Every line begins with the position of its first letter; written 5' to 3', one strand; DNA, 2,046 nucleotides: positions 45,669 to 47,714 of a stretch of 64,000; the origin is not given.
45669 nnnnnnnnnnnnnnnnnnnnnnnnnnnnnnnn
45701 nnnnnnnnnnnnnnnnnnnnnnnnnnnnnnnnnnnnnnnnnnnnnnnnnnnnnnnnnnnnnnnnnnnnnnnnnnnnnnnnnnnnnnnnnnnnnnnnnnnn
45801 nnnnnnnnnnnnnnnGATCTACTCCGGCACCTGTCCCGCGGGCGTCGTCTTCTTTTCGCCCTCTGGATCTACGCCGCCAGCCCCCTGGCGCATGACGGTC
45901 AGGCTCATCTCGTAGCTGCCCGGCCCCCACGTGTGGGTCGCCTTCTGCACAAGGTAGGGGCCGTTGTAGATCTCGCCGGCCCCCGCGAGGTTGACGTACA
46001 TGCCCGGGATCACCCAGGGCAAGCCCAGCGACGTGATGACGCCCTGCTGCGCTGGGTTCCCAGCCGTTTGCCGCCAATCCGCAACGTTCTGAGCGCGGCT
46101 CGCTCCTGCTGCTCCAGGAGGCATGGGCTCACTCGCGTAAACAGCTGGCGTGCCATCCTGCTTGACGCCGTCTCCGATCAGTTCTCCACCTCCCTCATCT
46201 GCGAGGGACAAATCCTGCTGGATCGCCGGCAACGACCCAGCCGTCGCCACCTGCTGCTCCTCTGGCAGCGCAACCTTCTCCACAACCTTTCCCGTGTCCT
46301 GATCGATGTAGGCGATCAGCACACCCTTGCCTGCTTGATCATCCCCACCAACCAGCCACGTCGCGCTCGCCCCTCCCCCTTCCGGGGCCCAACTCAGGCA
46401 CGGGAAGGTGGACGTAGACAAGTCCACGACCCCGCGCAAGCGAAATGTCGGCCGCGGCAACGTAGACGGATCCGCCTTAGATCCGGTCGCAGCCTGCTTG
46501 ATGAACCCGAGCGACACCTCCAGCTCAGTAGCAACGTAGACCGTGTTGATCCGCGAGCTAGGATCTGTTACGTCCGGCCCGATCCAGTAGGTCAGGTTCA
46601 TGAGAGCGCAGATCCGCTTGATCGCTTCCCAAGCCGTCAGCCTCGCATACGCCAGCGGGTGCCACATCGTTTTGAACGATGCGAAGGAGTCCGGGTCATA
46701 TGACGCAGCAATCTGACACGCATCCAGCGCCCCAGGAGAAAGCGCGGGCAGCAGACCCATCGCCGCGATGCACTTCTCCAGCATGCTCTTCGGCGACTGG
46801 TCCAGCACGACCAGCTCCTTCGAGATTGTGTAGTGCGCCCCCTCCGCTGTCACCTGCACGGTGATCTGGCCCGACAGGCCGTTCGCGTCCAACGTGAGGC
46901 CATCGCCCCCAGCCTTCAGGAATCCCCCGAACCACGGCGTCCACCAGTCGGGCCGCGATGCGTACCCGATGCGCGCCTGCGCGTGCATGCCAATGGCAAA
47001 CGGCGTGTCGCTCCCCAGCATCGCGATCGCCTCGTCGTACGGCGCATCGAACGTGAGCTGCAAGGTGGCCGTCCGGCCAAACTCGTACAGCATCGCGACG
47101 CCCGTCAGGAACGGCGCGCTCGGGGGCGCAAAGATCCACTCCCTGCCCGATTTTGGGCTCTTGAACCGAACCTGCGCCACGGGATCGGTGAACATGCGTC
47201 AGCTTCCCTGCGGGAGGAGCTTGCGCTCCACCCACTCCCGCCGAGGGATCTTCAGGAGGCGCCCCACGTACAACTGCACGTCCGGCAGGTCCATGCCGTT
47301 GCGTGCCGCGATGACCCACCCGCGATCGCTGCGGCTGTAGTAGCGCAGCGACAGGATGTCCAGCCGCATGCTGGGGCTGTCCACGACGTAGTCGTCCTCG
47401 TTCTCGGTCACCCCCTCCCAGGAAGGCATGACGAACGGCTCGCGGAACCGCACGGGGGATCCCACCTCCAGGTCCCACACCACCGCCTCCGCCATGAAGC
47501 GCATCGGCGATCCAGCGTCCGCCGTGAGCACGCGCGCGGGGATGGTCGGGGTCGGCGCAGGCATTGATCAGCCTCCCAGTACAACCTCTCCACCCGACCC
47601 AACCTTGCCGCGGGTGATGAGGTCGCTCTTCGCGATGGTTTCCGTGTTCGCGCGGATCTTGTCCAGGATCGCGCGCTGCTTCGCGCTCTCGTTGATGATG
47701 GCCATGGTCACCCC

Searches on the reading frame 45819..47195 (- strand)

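Call 6: search_protein_families(library=pfam, proteins=[window:45819-47195:-], max_evalue=0.1)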
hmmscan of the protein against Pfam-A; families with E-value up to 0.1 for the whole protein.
window:45819-47195:- (458 aa): 1 family
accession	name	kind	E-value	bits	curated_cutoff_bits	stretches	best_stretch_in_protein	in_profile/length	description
PF24032.1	YQBQ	-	0.00053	19.9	27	1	380-434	239-293/294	YQBQ-like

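Call 7: search_protein_families(library=phrogs, proteins=[window:45819-47195:-], max_evalue=0.1)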
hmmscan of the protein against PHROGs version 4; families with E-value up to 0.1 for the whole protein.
window:45819-47195:- (458 aa): 3 families
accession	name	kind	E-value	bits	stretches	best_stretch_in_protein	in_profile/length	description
phrog_52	-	tail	4.3e-06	26.9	1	288-451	397-528/677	tail protein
phrog_400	-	tail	0.00016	21.7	1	381-436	282-337/654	tail protein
phrog_20686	-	unknown function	0.058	14.6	1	383-439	50-106/135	-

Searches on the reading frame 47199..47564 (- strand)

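Call 68: search_protein_families(library=pfam, proteins=[window:47199-47564:-], max_evalue=1)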
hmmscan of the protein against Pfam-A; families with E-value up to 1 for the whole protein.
window:47199-47564:- (121 aa): 1 family
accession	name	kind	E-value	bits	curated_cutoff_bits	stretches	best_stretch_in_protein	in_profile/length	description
PF01476.26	LysM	-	0.16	12.4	20.9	1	85-107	23-43/43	LysM domain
